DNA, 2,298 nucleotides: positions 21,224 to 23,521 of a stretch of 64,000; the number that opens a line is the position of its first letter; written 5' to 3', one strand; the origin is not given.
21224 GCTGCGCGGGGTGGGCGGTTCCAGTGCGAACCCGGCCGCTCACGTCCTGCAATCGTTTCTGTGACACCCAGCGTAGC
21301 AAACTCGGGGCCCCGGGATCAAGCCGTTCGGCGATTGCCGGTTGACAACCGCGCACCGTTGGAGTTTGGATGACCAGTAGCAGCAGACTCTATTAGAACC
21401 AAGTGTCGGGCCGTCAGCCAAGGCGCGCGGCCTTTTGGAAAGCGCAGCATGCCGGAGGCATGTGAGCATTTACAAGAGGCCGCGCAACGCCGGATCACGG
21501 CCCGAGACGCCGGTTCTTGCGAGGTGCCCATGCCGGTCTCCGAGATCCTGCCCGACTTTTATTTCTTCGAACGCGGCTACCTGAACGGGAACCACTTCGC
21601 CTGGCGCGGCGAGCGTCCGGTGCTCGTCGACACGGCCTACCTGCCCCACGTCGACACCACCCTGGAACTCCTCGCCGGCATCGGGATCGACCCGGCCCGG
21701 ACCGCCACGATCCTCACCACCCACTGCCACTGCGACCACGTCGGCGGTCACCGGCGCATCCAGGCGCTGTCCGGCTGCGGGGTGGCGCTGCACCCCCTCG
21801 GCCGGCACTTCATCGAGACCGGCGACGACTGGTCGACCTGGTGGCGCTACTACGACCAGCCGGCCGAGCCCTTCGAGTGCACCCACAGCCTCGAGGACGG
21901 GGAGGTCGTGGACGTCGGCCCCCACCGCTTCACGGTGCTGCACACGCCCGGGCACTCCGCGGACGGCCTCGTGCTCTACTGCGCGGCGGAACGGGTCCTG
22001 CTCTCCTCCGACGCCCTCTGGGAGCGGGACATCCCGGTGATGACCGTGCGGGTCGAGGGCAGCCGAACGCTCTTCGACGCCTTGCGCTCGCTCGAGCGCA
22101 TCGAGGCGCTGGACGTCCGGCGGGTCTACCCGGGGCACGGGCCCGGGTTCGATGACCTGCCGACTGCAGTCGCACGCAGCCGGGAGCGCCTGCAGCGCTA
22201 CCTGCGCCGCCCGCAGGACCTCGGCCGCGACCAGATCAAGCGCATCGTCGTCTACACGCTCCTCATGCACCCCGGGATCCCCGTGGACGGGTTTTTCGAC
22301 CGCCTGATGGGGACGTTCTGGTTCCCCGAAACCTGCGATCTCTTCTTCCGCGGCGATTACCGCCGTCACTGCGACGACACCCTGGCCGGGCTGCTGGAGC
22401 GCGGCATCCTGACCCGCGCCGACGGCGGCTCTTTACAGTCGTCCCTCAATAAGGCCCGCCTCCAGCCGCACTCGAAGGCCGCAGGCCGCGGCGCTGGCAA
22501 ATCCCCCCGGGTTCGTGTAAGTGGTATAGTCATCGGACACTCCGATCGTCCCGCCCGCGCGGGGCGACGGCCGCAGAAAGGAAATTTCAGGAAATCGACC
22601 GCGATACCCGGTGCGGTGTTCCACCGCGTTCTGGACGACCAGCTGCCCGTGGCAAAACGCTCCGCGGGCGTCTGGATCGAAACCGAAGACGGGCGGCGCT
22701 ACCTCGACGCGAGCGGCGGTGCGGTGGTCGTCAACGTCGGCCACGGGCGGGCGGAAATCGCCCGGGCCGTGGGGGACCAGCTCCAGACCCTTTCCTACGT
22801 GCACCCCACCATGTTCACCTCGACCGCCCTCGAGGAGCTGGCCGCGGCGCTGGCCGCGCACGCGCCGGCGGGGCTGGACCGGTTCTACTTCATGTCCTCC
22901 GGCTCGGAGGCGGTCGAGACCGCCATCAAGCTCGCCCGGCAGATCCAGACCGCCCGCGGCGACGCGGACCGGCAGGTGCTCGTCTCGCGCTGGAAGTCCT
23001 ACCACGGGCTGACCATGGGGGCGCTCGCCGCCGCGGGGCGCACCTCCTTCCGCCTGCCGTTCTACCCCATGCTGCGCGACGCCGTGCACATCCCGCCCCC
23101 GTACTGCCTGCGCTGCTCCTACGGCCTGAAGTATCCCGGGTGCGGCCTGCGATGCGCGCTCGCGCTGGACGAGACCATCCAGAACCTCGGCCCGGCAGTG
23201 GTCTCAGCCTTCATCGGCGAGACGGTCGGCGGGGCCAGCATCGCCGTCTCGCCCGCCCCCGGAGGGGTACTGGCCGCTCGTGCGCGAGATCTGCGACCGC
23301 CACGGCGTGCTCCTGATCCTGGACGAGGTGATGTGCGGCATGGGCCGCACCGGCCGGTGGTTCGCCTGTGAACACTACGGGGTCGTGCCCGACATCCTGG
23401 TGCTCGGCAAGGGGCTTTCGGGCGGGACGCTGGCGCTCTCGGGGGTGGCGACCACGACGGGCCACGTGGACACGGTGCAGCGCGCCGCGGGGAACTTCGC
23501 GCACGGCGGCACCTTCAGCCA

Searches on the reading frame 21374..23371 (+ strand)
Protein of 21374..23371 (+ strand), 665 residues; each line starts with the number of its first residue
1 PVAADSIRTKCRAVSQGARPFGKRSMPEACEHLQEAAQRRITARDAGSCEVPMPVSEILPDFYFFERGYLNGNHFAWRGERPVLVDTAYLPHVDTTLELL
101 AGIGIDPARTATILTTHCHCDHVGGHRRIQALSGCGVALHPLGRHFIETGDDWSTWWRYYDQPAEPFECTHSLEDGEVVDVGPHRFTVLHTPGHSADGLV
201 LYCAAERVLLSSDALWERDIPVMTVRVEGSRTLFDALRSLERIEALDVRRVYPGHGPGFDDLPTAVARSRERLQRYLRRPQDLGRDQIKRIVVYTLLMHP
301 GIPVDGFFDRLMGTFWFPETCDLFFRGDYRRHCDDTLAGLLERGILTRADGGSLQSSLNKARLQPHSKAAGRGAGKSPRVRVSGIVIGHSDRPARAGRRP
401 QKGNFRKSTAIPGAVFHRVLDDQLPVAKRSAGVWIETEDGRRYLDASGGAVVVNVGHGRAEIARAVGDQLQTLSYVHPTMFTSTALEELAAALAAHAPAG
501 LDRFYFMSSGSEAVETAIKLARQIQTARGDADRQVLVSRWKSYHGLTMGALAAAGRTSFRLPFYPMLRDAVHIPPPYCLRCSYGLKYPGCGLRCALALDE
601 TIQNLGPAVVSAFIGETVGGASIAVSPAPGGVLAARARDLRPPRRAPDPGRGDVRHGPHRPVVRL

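Call 27: search_protein_families(library=pfam, proteins=[window:21374-23371:+], max_evalue=0.00001)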
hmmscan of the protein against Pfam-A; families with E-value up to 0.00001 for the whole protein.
window:21374-23371:+ (665 aa): 2 families
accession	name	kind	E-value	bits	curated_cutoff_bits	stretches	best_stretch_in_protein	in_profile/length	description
PF00202.27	Aminotran_3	-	6.6e-33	114.4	30.5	1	426-622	12-203/403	Aminotransferase class-III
PF00753.33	Lactamase_B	-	5.4e-21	75.9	22.7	1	77-255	12-196/196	Metallo-beta-lactamase superfamily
